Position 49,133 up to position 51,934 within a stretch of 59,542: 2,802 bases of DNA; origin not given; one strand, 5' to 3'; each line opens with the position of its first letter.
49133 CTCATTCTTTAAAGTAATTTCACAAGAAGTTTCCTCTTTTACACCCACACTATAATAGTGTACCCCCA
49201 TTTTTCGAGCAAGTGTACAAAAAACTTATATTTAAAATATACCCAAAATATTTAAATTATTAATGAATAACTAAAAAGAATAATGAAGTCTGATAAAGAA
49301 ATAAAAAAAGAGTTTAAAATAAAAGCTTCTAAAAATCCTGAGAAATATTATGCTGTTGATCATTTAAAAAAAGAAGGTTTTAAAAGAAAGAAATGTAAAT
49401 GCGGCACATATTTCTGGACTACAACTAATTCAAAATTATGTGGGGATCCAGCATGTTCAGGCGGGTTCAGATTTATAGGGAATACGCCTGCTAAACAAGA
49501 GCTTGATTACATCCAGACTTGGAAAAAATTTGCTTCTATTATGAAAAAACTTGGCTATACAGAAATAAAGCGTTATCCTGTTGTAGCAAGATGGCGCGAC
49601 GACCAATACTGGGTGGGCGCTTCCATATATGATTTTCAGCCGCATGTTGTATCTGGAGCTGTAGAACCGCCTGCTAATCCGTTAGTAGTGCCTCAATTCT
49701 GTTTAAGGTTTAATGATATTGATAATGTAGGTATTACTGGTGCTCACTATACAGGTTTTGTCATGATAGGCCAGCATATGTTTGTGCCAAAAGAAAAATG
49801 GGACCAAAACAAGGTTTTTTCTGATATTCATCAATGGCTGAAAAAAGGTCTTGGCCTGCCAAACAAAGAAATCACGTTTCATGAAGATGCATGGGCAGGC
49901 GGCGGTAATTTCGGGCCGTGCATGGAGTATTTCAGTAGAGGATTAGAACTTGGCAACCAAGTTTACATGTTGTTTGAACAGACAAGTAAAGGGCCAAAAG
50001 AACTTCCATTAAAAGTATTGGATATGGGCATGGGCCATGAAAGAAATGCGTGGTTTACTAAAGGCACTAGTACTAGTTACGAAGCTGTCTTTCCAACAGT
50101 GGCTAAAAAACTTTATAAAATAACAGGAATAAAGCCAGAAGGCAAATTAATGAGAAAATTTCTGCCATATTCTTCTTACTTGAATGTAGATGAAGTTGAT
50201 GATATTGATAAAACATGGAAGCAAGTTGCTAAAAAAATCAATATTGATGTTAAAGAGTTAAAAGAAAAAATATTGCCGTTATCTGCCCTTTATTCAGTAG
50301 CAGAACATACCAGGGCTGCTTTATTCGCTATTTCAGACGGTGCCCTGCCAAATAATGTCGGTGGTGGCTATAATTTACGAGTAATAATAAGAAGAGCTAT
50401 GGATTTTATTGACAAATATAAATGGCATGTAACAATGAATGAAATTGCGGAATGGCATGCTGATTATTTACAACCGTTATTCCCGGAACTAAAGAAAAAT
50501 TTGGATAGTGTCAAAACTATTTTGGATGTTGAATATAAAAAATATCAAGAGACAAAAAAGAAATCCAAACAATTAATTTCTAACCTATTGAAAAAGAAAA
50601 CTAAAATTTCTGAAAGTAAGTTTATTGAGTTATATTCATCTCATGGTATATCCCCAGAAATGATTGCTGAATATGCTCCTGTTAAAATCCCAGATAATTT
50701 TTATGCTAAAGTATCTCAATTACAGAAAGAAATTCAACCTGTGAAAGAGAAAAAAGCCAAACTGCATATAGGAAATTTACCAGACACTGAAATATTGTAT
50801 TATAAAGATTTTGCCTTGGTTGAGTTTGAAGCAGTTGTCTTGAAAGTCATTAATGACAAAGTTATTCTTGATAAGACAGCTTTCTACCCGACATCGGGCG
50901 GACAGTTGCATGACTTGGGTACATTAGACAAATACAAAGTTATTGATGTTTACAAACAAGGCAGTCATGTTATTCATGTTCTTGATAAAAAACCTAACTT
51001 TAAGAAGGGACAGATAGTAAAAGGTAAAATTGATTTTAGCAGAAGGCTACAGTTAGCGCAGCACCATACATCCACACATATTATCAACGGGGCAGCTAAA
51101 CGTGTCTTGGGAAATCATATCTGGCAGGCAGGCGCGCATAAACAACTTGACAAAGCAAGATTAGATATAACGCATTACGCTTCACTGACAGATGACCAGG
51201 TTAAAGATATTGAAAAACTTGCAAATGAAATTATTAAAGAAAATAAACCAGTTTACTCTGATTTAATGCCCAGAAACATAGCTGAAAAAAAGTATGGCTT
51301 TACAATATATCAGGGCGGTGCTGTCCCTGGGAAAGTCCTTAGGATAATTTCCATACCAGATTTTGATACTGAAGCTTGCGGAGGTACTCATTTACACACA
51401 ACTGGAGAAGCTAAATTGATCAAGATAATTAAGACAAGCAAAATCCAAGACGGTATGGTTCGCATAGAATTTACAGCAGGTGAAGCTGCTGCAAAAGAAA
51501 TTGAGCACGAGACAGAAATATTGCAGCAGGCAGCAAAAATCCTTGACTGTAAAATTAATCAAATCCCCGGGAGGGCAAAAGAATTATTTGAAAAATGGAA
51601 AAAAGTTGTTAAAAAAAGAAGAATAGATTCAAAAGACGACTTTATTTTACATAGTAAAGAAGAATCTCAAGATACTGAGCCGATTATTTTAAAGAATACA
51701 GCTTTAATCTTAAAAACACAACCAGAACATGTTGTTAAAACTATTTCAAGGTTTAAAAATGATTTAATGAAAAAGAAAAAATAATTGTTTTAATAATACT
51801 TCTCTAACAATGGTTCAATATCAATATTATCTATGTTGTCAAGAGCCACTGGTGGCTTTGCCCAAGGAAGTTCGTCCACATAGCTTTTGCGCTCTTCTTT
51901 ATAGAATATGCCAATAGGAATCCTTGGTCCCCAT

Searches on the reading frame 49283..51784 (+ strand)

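Call 67: search_protein_families(library=pfam, proteins=[window:49283-51784:+], max_evalue=0.001)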
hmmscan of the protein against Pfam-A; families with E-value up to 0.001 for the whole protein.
window:49283-51784:+ (833 aa): 2 families
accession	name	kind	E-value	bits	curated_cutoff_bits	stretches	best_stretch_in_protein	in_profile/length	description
PF01411.24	tRNA-synt_2c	-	2.2e-82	277.8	30.3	1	82-585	5-550/552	tRNA synthetases class II (A)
PF07973.19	tRNA_SAD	-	3.1e-15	56.3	24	1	686-729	1-44/44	Threonyl and Alanyl tRNA synthetase second additional domain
